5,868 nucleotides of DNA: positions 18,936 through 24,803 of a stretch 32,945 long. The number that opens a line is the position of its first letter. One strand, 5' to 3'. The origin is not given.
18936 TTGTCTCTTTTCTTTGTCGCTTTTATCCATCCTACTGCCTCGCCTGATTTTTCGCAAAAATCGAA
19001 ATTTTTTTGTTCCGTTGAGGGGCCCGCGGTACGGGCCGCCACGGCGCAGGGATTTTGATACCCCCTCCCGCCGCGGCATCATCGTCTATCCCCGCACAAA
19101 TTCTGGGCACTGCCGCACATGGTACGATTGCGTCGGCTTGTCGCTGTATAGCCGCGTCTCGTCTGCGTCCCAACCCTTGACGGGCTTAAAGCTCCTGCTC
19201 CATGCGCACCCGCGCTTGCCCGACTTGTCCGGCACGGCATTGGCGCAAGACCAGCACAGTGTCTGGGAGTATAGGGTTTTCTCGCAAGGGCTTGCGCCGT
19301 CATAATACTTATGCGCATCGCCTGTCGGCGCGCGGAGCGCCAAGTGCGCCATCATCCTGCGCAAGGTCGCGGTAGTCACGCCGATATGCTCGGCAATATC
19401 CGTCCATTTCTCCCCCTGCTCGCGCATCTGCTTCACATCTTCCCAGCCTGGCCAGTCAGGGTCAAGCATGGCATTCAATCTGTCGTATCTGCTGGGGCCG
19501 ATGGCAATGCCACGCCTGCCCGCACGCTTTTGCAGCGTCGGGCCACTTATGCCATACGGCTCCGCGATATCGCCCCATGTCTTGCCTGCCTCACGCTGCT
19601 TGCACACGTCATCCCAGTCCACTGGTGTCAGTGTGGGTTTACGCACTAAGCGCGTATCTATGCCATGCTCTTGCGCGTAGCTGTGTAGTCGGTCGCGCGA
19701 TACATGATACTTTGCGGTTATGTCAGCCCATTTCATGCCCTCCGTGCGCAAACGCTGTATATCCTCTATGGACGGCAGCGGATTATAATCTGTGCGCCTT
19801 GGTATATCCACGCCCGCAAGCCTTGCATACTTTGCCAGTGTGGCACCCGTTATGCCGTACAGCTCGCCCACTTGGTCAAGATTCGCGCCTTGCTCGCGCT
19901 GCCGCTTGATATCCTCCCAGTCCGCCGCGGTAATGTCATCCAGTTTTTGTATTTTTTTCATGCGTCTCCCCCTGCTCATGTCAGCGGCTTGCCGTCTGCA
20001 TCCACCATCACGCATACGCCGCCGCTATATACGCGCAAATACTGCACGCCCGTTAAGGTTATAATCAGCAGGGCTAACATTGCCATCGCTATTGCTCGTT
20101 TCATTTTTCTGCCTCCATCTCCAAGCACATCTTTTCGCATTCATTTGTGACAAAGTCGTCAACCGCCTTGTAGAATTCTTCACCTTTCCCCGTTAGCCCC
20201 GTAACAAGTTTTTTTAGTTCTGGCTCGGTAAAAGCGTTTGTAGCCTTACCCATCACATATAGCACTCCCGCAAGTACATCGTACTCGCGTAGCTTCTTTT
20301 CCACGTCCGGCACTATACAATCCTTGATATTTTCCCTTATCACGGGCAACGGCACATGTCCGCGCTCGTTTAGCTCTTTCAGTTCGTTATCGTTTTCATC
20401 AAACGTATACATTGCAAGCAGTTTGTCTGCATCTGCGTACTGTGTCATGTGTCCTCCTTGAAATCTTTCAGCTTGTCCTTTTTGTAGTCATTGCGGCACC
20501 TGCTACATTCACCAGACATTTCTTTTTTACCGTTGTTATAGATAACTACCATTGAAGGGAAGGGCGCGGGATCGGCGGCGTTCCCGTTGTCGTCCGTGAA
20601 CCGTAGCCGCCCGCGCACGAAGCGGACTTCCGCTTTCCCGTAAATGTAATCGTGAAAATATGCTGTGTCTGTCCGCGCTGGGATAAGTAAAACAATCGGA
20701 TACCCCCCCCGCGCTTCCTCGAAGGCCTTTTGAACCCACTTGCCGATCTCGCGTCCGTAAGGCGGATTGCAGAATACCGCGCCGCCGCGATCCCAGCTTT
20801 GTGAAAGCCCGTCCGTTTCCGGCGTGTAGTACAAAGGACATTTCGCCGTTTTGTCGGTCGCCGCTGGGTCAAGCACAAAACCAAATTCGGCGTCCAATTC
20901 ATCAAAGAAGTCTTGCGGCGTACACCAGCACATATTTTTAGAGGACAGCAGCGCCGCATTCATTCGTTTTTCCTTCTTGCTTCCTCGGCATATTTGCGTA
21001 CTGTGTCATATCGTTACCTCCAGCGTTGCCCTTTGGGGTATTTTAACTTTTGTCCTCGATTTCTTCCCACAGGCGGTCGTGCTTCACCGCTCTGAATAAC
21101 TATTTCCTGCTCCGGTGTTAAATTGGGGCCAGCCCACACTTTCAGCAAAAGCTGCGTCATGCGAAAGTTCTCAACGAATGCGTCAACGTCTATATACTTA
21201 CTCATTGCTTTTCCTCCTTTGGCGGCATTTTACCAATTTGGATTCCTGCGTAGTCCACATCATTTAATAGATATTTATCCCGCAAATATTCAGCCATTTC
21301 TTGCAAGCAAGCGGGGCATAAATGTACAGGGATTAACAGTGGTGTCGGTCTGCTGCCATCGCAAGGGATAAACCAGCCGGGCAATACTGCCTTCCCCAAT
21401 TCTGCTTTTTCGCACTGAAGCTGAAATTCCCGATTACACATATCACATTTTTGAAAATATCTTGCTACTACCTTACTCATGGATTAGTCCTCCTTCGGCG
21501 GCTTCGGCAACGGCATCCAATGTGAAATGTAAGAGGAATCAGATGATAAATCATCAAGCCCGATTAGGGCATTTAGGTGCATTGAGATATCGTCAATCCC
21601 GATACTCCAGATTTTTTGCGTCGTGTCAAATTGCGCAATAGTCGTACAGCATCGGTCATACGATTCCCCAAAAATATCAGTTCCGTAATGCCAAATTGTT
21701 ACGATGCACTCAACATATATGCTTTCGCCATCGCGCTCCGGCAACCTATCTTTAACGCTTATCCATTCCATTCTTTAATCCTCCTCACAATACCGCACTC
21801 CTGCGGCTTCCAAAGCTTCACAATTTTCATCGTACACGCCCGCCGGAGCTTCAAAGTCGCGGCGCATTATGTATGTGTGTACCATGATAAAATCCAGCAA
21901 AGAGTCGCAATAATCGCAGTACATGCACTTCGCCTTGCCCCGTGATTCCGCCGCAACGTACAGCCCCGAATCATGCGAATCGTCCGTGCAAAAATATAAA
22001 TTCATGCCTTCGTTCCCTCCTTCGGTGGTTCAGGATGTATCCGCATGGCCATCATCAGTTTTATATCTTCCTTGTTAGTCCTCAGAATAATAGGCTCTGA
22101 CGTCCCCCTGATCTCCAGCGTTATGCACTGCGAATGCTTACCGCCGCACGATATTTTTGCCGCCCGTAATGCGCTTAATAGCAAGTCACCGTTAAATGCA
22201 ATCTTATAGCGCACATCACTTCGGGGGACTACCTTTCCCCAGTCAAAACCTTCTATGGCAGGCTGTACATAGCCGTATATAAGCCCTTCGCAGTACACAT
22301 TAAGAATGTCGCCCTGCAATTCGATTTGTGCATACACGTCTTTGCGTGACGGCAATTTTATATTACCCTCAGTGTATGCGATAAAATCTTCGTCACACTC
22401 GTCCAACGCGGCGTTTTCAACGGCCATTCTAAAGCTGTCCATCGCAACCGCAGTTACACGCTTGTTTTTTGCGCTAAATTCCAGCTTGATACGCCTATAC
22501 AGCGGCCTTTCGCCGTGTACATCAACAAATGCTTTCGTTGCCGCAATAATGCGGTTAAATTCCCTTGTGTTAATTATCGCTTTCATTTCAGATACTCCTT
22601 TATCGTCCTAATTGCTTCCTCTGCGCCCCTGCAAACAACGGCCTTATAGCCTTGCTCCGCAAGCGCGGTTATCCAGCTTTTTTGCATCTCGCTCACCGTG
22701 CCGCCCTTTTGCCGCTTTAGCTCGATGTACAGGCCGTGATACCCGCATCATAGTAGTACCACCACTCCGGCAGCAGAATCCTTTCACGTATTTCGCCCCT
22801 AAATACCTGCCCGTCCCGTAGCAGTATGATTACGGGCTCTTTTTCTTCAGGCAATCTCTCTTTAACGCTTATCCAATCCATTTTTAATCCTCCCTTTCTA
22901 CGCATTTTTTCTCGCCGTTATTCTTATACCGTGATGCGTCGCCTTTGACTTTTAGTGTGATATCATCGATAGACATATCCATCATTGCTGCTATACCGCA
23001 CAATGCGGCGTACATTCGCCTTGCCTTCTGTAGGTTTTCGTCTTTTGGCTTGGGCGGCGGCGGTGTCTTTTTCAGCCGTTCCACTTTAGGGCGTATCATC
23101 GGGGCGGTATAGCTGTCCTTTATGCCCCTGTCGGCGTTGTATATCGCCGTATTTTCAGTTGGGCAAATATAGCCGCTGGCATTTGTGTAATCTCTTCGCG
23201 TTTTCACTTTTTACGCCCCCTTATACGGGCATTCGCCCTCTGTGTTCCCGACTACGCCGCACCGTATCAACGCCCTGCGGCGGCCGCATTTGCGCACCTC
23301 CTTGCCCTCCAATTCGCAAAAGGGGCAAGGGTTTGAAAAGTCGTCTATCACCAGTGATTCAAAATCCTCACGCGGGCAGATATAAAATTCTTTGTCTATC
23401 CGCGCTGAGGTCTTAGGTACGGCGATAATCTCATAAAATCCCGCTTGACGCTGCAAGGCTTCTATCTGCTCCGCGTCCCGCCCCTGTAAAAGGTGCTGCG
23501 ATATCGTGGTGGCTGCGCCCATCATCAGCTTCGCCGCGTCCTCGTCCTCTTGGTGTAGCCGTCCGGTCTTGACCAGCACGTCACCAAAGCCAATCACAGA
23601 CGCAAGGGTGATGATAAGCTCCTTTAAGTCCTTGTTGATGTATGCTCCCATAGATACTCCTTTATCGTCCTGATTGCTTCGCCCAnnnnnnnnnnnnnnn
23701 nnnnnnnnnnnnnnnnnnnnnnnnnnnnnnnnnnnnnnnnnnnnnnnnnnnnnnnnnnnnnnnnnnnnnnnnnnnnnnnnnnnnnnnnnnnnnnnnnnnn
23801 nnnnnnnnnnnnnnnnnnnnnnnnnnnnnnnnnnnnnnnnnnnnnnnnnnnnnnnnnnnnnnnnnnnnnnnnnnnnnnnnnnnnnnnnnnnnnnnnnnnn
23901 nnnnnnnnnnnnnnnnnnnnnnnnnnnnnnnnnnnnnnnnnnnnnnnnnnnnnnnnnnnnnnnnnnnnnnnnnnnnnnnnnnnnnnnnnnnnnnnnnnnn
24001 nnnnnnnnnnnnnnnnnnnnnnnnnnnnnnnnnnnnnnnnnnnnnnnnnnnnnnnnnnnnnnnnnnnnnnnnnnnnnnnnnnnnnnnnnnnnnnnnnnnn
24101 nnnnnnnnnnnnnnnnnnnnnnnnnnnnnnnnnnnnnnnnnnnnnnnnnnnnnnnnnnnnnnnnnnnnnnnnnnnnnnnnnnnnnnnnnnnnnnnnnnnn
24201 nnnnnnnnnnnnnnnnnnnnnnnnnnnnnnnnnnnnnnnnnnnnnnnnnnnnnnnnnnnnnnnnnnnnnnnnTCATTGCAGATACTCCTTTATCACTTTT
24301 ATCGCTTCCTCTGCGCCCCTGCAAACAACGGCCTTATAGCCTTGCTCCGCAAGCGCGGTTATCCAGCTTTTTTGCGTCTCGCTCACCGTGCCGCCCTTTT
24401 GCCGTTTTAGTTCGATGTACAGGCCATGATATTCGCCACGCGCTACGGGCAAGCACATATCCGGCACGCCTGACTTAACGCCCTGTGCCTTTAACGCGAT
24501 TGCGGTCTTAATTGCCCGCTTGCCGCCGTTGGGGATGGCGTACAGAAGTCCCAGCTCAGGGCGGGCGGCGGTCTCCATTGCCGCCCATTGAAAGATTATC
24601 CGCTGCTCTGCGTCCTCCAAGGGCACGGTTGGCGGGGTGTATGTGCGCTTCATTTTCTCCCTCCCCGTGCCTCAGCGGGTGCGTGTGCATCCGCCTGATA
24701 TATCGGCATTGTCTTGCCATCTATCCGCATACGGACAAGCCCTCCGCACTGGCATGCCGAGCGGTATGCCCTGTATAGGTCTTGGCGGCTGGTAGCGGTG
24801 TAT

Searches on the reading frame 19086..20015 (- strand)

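Call 81: search_protein_families(library=phrogs, proteins=[window:19086-20015:-], max_evalue=0.00001)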
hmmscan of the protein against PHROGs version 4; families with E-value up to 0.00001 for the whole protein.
window:19086-20015:- (309 aa): 12 families
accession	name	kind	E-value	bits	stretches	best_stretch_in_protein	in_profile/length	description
phrog_11376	-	unknown function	1.3e-13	52.3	0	83-111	48-76/134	-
phrog_125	-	DNA, RNA and nucleotide metabolism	6.7e-12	46.5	0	180-229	167-207/254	DNA invertase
phrog_9366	-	integration and excision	4.8e-11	43.7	0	193-220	73-100/109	transposase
phrog_686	-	DNA, RNA and nucleotide metabolism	2.2e-09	38.4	0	194-222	41-69/76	HTH DNA binding protein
phrog_3855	-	DNA, RNA and nucleotide metabolism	1.4e-08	36.2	0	192-225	70-103/115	HTH DNA binding protein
phrog_8446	-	DNA, RNA and nucleotide metabolism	6.5e-08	33.5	0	40-125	25-104/211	HNH endonuclease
phrog_3910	-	transcription regulation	7.9e-07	29.4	0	195-227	79-111/356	transcriptional regulator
phrog_2308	-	unknown function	1.1e-06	29.8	0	84-123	7-46/138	-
phrog_645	-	DNA, RNA and nucleotide metabolism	1.4e-06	29.6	0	194-223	30-60/196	Rnase E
phrog_323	-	transcription regulation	3.2e-06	27.9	0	84-158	152-234/319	transcriptional regulator, D5-like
phrog_20467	-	DNA, RNA and nucleotide metabolism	5e-06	27.4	0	119-168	53-102/112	HNH endonuclease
phrog_4151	-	DNA, RNA and nucleotide metabolism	5.4e-06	27.3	0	194-222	13-41/154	DNA binding protein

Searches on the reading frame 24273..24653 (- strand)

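Call 85: search_protein_families(library=pfam, proteins=[window:24273-24653:-], max_evalue=0.001)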
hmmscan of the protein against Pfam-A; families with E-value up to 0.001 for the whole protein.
window:24273-24653:- (126 aa): 1 family
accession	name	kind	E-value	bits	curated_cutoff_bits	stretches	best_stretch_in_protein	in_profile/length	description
PF08774.17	VRR_NUC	-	2.4e-13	50.6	23.8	1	38-114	39-115/116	VRR-NUC domain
